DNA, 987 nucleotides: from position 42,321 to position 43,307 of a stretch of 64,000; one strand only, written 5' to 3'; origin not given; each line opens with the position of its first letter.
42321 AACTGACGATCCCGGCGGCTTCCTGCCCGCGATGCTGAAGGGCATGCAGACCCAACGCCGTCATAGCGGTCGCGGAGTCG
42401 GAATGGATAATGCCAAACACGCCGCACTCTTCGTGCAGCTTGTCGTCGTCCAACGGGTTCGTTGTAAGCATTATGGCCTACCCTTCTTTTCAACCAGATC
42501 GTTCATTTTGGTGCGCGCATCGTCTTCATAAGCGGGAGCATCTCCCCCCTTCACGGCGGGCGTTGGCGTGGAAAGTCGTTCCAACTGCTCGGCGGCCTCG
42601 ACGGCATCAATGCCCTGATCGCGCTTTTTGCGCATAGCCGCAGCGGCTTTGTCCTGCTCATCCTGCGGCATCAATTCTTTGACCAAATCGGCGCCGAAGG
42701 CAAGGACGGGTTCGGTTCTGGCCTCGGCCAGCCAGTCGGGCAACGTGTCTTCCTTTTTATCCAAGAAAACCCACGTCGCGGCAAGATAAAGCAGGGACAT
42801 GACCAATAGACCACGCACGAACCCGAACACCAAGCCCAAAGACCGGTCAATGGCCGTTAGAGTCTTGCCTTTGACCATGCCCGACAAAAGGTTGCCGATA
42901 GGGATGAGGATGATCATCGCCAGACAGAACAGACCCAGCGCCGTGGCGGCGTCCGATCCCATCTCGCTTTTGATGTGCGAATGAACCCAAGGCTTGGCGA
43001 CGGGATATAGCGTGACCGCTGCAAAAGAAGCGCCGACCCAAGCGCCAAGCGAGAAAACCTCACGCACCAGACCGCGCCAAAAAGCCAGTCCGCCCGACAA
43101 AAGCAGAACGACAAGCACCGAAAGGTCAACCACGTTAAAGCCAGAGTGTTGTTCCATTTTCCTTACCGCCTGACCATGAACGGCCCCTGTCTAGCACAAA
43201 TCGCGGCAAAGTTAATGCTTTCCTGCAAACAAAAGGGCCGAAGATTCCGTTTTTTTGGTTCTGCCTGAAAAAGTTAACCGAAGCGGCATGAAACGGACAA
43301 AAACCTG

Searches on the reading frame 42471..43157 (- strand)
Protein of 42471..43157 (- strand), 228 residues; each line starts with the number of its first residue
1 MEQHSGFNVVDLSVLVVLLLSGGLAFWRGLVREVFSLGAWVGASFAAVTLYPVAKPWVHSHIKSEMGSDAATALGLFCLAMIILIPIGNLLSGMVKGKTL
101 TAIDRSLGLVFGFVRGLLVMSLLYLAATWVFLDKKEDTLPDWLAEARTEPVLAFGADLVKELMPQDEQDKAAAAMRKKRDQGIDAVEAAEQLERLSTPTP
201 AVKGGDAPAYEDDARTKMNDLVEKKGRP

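Call 60: search_protein_families(library=pfam, proteins=[window:42471-43157:-], max_evalue=0.00001)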
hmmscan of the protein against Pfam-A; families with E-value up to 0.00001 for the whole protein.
window:42471-43157:- (228 aa): 1 family
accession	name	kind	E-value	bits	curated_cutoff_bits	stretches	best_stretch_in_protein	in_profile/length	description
PF02674.22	Colicin_V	-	6.1e-30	104.5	29.3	1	10-152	1-139/144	Colicin V production protein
